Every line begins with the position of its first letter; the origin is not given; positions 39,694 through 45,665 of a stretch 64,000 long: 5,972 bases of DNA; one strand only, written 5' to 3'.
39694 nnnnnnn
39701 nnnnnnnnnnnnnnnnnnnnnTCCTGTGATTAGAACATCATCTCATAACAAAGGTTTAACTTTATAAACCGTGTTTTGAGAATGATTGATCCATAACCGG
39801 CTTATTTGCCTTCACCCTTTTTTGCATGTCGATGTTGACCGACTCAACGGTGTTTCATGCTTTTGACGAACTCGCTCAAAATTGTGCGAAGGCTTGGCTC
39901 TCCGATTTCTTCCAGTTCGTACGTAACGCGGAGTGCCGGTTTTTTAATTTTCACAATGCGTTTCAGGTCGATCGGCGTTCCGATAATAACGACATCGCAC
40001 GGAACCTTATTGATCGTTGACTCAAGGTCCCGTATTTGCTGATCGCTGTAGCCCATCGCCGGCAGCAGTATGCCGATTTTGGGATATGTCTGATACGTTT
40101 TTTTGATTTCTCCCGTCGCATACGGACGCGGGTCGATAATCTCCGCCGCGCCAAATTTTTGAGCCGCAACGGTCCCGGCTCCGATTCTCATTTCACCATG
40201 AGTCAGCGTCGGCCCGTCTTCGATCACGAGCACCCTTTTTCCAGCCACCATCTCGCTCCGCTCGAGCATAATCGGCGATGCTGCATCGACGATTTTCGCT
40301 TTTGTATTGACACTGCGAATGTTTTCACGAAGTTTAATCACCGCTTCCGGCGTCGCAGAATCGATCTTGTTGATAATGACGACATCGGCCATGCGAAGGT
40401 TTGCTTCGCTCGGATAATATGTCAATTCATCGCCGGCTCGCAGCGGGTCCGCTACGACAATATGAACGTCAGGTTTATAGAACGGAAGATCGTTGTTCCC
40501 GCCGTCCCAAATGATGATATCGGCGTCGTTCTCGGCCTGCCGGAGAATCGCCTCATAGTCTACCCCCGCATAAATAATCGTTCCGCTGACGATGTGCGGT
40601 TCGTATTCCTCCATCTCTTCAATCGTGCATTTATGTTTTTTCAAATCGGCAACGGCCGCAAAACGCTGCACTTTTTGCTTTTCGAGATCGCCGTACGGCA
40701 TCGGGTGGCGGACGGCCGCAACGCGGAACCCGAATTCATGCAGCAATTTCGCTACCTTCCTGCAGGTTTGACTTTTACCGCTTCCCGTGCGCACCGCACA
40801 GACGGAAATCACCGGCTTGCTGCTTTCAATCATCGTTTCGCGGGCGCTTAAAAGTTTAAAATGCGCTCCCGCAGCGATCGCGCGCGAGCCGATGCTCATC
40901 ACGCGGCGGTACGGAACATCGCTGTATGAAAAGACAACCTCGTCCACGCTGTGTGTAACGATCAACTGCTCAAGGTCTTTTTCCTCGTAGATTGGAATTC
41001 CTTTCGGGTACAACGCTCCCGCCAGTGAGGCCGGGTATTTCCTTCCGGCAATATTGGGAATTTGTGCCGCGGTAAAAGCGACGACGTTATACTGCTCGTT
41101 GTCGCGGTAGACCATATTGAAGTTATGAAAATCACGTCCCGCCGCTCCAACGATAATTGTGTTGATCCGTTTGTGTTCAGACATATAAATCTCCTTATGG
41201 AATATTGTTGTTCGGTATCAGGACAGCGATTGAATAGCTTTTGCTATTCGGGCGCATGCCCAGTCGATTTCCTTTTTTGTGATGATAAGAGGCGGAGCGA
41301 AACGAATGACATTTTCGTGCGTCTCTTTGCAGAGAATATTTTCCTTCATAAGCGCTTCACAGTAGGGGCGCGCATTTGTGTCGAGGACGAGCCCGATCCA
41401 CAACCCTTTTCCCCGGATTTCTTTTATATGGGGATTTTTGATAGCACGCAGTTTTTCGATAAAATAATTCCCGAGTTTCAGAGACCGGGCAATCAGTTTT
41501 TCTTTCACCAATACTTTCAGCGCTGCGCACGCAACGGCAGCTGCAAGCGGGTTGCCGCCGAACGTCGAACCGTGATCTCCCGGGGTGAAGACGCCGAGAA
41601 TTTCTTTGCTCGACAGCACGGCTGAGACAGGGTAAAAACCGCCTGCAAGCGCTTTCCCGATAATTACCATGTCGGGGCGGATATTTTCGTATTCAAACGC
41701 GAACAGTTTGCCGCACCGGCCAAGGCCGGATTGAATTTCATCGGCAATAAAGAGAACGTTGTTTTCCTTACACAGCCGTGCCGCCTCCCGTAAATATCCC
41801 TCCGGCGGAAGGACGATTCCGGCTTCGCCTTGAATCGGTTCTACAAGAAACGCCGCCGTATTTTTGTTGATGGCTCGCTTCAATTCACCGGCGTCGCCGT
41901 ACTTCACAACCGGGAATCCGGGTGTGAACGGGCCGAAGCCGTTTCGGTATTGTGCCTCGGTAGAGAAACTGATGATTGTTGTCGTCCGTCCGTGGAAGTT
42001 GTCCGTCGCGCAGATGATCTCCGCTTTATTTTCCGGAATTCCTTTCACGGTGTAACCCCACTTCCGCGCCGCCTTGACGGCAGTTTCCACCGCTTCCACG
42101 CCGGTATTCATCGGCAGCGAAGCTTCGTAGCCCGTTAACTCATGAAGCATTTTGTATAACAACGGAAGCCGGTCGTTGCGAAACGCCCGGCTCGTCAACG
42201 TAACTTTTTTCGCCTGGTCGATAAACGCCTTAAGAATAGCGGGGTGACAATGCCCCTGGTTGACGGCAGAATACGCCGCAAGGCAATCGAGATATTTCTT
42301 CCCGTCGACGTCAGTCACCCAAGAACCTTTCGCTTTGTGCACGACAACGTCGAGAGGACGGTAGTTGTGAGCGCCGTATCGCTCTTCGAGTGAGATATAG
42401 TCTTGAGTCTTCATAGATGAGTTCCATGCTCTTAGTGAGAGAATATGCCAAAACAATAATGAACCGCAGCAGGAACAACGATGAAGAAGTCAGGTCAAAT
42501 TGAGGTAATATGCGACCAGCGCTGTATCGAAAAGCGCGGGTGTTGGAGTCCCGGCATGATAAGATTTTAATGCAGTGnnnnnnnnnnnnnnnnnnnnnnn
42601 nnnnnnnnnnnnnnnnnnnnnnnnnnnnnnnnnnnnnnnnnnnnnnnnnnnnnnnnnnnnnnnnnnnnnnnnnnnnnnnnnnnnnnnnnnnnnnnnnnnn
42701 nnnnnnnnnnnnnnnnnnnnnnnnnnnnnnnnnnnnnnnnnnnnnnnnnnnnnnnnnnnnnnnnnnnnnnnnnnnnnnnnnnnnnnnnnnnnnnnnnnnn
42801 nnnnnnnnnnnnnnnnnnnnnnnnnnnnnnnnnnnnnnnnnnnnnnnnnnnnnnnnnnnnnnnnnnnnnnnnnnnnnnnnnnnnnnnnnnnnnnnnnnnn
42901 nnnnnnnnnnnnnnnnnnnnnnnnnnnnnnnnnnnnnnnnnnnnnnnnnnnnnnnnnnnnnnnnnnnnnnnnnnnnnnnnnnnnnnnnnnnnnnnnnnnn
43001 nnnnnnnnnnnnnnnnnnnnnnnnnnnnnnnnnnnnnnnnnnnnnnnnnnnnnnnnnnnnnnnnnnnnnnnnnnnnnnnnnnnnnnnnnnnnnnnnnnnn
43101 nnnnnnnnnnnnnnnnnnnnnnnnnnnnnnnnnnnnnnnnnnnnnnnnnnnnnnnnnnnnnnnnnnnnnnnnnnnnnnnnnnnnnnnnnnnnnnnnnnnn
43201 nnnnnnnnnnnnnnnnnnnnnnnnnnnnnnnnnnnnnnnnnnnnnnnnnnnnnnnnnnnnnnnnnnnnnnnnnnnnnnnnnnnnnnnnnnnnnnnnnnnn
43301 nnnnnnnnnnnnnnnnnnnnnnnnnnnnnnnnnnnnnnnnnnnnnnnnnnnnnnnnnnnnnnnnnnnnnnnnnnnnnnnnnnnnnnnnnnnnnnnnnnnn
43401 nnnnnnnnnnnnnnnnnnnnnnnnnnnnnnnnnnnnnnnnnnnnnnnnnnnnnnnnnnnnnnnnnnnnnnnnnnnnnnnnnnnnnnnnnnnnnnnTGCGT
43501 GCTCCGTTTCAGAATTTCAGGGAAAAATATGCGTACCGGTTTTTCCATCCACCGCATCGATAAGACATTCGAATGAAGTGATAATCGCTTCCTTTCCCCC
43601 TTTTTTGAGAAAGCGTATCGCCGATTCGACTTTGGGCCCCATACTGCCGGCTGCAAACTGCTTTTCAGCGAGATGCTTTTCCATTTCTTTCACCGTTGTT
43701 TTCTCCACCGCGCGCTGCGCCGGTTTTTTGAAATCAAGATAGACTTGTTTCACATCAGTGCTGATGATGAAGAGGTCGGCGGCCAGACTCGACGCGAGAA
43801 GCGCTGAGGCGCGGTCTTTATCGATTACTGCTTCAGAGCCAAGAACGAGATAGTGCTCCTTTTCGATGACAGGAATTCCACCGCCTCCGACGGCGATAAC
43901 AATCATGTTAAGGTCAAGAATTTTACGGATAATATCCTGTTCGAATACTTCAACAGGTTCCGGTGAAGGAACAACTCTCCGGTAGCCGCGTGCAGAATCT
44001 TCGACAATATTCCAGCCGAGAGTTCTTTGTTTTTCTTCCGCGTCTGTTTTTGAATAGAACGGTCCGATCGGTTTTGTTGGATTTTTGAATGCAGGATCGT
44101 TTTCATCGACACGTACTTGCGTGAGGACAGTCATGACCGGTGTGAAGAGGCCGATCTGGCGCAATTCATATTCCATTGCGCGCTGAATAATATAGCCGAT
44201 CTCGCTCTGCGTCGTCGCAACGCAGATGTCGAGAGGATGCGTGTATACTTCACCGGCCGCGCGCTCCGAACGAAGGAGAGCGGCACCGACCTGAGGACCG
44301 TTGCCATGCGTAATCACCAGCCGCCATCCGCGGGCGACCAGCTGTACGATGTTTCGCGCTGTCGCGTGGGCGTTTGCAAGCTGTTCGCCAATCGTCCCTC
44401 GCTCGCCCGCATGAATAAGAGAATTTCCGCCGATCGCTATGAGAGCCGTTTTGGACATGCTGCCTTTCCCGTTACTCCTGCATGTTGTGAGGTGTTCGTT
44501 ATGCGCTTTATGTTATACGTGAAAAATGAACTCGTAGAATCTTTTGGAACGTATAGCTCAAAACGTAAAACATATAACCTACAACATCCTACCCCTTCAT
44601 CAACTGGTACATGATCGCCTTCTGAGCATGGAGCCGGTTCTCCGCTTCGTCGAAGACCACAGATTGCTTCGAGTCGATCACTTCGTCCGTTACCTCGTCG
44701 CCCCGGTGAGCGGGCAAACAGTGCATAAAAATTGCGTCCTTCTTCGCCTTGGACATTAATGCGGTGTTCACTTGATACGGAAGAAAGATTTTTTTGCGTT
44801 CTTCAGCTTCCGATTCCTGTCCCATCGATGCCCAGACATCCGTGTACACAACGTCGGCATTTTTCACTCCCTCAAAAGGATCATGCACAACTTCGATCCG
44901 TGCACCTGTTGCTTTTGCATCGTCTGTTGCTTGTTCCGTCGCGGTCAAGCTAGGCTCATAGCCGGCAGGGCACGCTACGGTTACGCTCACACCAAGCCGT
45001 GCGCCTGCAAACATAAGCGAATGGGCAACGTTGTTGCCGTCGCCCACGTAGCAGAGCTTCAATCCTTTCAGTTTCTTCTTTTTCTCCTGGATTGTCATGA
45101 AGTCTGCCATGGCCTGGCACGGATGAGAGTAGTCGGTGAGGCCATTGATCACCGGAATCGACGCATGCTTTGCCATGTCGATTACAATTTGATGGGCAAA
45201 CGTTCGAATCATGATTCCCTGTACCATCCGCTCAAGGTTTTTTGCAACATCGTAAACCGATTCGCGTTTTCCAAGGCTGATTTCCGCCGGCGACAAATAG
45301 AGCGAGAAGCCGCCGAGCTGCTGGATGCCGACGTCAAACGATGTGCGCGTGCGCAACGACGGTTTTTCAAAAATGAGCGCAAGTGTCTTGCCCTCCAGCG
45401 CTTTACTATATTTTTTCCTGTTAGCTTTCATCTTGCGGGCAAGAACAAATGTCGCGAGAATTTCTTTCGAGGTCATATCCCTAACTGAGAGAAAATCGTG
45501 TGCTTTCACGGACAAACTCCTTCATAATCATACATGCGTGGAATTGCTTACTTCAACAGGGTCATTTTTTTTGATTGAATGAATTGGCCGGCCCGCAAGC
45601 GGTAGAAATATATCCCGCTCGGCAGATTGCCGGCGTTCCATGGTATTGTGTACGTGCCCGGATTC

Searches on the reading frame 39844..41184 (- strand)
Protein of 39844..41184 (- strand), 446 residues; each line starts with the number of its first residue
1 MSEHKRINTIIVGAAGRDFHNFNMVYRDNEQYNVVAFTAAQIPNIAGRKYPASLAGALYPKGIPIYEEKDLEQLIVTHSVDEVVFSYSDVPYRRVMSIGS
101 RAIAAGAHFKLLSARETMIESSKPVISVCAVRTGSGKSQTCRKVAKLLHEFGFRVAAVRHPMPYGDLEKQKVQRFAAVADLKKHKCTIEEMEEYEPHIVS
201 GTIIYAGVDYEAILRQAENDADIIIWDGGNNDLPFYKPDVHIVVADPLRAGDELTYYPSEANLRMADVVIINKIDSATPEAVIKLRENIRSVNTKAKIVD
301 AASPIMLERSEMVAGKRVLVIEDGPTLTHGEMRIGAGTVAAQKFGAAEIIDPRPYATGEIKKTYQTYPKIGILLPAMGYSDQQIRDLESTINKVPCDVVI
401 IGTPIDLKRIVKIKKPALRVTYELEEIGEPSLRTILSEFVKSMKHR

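Call 3: search_protein_families(library=ncbifam, proteins=[window:39844-41184:-], max_evalue=0.00001)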
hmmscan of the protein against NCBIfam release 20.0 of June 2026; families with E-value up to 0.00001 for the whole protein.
window:39844-41184:- (446 aa): 0 families

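Call 4: search_protein_families(library=pfam, proteins=[window:39844-41184:-], max_evalue=0.00001)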
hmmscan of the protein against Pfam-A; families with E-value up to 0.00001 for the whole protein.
window:39844-41184:- (446 aa): 0 families

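Call 15: search_solved_structures(query=window:39844-41184:-, max_evalue=0.01, show_alignments=1)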
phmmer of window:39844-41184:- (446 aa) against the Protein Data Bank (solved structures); distinct sequences matched with E-value up to 0.01: 1.
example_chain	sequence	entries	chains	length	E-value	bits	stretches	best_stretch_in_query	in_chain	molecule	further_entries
9sxb_A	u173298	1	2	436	8e-05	25.2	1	218-322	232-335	Cyclic 2,3-diphosphoglycerate synthetase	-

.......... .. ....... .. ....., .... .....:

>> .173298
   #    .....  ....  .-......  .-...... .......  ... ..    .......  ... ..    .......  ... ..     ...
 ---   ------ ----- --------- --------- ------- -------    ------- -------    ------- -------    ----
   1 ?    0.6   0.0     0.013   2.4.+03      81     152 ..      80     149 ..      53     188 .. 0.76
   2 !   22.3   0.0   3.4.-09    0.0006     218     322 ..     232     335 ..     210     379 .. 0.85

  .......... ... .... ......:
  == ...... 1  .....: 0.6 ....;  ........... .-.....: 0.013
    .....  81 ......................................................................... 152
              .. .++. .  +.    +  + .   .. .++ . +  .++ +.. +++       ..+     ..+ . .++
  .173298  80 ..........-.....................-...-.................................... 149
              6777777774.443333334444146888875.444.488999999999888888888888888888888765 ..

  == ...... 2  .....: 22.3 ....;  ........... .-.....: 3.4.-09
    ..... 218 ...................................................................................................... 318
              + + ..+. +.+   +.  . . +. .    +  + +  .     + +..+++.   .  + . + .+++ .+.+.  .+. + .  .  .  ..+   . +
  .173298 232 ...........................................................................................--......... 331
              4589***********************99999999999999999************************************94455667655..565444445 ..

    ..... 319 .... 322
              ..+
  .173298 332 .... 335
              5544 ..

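Call 38: search_protein_families(library=pfam, proteins=[window:39844-41184:-], max_evalue=10)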
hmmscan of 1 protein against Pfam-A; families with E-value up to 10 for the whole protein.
window:39844-41184:- (446 aa): 7 families
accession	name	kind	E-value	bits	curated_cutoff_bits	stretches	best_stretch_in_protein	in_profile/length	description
PF02492.25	cobW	-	4.5e-05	23.5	20.7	1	238-299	115-179/180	CobW/HypB/UreG, nucleotide-binding domain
PF01656.29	CbiA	-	0.01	16.2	25.4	1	126-159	1-34/125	CobQ/CobB/MinD/ParA nucleotide binding domain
PF09140.17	MipZ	-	0.013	15.2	20.7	1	126-233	3-112/262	ATPase MipZ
PF03308.22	MeaB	-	0.025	14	23.1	1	248-292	156-198/273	Methylmalonyl Co-A mutase-associated GTPase MeaB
PF03029.23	ATP_bind_1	-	0.058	13.6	27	0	133-158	5-30/240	Conserved hypothetical ATP binding protein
PF09663.15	Amido_AtzD_TrzD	-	0.12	11.9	25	1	260-348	247-335/358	Amidohydrolase ring-opening protein (Amido_AtzD_TrzD)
PF13238.12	AAA_18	-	0.17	12.8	29.4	1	134-214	8-69/128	AAA domain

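Call 39: find_homologous_proteins(query=window:39844-41184:-, max_evalue=1e-10)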
Query window:39844-41184:- (446 aa): 8000 proteins with E <= 1e-10 among 8000 candidates; the best 120 are listed.
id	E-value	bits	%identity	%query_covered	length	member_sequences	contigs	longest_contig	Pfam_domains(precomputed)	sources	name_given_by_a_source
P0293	3.0e-293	990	100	100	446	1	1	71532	-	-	-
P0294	1.0e-291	985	99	100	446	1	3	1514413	-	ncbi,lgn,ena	-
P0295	2.2e-291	984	99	100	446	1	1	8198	-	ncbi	-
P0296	3.3e-288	974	98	100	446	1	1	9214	-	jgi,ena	-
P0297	1.3e-287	972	98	100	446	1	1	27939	-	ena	-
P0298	2.8e-287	971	98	100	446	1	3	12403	-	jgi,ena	-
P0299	3.8e-287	970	98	100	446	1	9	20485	-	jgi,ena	jgi:predicted GTPase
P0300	5.5e-287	970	98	100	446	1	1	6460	-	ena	-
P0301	1.3e-286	968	98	100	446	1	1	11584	-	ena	-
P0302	2.1e-286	968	98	100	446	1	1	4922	-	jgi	jgi:predicted GTPase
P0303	3.6e-286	967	98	100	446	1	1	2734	-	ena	-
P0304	5.1e-286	966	98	100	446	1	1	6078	-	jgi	-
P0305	5.9e-286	966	98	100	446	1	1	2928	-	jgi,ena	jgi:predicted GTPase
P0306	8.9e-286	966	98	100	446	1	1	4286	-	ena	-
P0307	1.3e-285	965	98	100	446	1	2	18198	-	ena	-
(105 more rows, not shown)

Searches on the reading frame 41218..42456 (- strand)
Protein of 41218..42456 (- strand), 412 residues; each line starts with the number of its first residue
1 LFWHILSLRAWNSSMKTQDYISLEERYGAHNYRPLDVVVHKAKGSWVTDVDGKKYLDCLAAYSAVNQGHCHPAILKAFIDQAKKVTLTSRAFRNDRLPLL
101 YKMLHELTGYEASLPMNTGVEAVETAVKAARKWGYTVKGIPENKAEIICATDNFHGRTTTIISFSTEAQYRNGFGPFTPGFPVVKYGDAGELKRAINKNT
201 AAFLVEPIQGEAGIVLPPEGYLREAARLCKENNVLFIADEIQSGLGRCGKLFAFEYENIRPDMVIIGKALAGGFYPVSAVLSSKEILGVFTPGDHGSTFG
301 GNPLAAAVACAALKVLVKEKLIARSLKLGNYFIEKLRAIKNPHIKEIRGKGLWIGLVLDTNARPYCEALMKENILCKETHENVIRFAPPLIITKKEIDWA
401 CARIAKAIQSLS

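Call 3: search_protein_families(library=ncbifam, proteins=[window:41218-42456:-], max_evalue=0.00001)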
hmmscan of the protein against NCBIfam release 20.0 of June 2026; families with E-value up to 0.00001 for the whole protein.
window:41218-42456:- (412 aa): 69 families (the best 25 are shown)
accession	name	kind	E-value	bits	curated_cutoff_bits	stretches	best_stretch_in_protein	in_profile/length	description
NF003145.0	PRK04073.1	equivalog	2.5e-185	615.6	656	1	15-408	2-395/396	ornithine--oxo-acid transaminase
TIGR01885.1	Orn_aminotrans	equivalog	7e-164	545.3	378.4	1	17-408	1-401/402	ornithine--oxo-acid transaminase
TIGR00707.1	argD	subfamily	1.3e-108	363.3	410.05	1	30-408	4-380/381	acetylornithine/succinylornithine family transaminase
NF002325.0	PRK01278.1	subfamily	1.2e-105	353.4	372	1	31-411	9-389/395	acetylornithine transaminase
NF002874.0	PRK03244.1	equivalog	6.9e-100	334.6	457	1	29-410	19-394/399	acetylornithine transaminase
NF003468.0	PRK05093.1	subfamily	4.9e-91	305.4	522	1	30-411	18-402/405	acetylornithine/succinyldiaminopimelate transaminase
NF002797.0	PRK02936.1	equivalog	3.7e-88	295.8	496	1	31-409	7-378/385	acetylornithine transaminase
TIGR03246.1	arg_catab_astC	subfamily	5.3e-88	295.6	609.95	1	30-411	12-396/397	acetylornithine/succinylornithine family transaminase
NF042418.1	LysJ_Th_th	equivalog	9.3e-87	291.4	700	1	19-399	2-376/386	[LysW]-aminoadipate semialdehyde transaminase LysJ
NF004426.0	PRK05769.1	equivalog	2.3e-81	273.8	552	2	198-410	220-439/441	acetyl ornithine aminotransferase family protein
NF002985.0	PRK03715.1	equivalog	1.9e-80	270.5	568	1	34-409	18-392/395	acetylornithine transaminase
NF008570.0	PRK11522.1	equivalog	2.3e-80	270.5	612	1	37-411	70-457/464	putrescine aminotransferase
NF009047.0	PRK12381.1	subfamily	5.4e-80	269.2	630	1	31-411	17-400/406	bifunctional succinylornithine transaminase/acetylornithine transaminase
NF053554.1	prodigi_MAP_PigE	equivalog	7.6e-80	269.3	850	1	33-372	398-741/837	prodigiosin MAP biosynthesis aminotransferase PigE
NF005993.0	PRK08117.1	subfamily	1.1e-77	261.5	574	2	198-410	206-429/433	aspartate aminotransferase family protein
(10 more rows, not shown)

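Call 4: search_protein_families(library=pfam, proteins=[window:41218-42456:-], max_evalue=0.00001)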
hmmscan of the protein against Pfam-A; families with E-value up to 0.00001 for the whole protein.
window:41218-42456:- (412 aa): 1 family
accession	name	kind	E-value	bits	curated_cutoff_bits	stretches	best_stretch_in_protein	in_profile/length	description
PF00202.27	Aminotran_3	-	3.7e-123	411.6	30.5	1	27-408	1-403/403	Aminotransferase class-III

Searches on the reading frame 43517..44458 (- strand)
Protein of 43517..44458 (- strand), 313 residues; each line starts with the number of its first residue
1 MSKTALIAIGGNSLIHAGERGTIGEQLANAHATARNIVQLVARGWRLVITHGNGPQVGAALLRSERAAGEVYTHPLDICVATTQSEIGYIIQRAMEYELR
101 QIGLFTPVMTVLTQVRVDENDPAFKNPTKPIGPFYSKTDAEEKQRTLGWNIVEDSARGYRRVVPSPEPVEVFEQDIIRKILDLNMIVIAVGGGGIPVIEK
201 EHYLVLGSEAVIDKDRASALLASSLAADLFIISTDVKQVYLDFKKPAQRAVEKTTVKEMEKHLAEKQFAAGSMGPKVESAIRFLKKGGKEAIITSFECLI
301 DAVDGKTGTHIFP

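Call 3: search_protein_families(library=ncbifam, proteins=[window:43517-44458:-], max_evalue=0.00001)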
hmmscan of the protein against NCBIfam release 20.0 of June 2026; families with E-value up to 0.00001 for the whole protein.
window:43517-44458:- (313 aa): 8 families
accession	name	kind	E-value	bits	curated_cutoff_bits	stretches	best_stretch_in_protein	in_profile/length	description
TIGR00746.1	arcC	equivalog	2.1e-113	378.5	358.25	1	4-312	2-308/309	carbamate kinase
NF009007.0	PRK12352.1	subfamily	5.4e-108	360.6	266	1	1-311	1-313/316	carbamate kinase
NF009008.0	PRK12354.1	subfamily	4.9e-99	331.4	361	1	4-311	2-298/308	carbamate kinase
NF006926.0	PRK09411.1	equivalog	5.4e-74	249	416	1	3-311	2-295/297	carbamate kinase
TIGR00761.1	argB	equivalog_domain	5.9e-12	45.6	151.3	1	188-293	130-231/231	acetylglutamate kinase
NF010661.0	PRK14058.1-3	equivalog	4.9e-11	42.2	251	1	150-311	118-270/283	acetylglutamate/acetylaminoadipate kinase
NF010659.0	PRK14058.1-1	equivalog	6.9e-08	31.9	223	1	182-305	139-261/267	[LysW]-aminoadipate kinase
TIGR02076.1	pyrH_arch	equivalog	4.3e-06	26.5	158.05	0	209-297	113-203/222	UMP kinase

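Call 4: search_protein_families(library=pfam, proteins=[window:43517-44458:-], max_evalue=0.00001)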
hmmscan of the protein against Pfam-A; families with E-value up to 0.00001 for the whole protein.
window:43517-44458:- (313 aa): 1 family
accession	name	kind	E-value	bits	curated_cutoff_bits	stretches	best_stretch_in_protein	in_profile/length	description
PF00696.33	AA_kinase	-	3.3e-26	92.9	24.9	1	3-295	1-234/234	Amino acid kinase family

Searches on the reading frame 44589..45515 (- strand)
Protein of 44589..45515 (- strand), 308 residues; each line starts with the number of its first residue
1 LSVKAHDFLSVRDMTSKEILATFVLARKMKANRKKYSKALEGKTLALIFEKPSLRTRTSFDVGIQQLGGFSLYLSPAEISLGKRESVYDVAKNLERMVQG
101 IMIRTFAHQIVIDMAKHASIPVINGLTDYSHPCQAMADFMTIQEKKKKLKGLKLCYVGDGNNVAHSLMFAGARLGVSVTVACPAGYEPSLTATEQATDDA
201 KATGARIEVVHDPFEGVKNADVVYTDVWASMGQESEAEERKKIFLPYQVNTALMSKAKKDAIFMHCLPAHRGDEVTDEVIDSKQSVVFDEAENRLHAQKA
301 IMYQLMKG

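Call 3: search_protein_families(library=ncbifam, proteins=[window:44589-45515:-], max_evalue=0.00001)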
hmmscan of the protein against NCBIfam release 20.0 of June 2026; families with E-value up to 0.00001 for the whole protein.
window:44589-45515:- (308 aa): 16 families
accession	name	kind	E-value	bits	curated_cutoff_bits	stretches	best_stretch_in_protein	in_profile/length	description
NF001986.0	PRK00779.1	subfamily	1e-133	445.2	306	1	3-307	3-305/307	ornithine carbamoyltransferase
TIGR00658.1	orni_carb_tr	equivalog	3.7e-126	420.4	280.85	1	7-306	2-303/304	ornithine carbamoyltransferase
NF011380.0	PRK14805.1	equivalog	1.8e-113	378.6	421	1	6-306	2-300/302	ornithine carbamoyltransferase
TIGR04384.1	putr_carbamoyl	exception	5.6e-101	337.9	500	1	7-306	1-307/330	putrescine carbamoyltransferase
NF003286.0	PRK04284.1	subfamily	4.8e-85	285.6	515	1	3-303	4-327/332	ornithine carbamoyltransferase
NF002470.0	PRK01713.1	equivalog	5.6e-66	223.3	545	1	3-270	5-278/334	ornithine carbamoyltransferase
NF009213.0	PRK12562.1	subfamily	4.5e-63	213.6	559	2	6-273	7-281/334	ornithine carbamoyltransferase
NF011379.0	PRK14804.1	equivalog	4.9e-60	203.2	373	1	6-306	7-309/311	ornithine carbamoyltransferase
NF003384.0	PRK04523.1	equivalog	5.1e-55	186.9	288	1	6-307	4-334/336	N-acetylornithine carbamoyltransferase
NF002032.1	PRK00856.1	equivalog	2.7e-49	168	263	1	7-306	2-297/297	aspartate carbamoyltransferase catalytic subunit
TIGR00670.1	asp_carb_tr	equivalog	2.3e-44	151.7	236.95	1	7-306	2-303/304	aspartate carbamoyltransferase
NF006046.0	PRK08192.1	equivalog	9.7e-29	100.7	512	1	4-301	5-312/339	aspartate carbamoyltransferase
NF008853.0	PRK11891.1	equivalog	8e-28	97.2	560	1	6-305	89-397/430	aspartate carbamoyltransferase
NF010387.0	PRK13814.1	equivalog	1.2e-21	76.9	660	1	16-302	20-299/310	aspartate carbamoyltransferase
NF005538.0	PRK07200.1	equivalog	2.7e-18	66.2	453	1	4-231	20-275/396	knotted carbamoyltransferase YgeW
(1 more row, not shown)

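Call 4: search_protein_families(library=pfam, proteins=[window:44589-45515:-], max_evalue=0.00001)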
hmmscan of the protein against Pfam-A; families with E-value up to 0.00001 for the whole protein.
window:44589-45515:- (308 aa): 2 families
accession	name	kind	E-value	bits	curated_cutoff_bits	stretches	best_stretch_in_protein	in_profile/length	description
PF00185.30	OTCace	-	8.7e-65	218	29.4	1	150-304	1-156/157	Aspartate/ornithine carbamoyltransferase, Asp/Orn binding domain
PF02729.26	OTCace_N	-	1.8e-47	161.6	29.9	1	7-144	2-148/148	Aspartate/ornithine carbamoyltransferase, carbamoyl-P binding domain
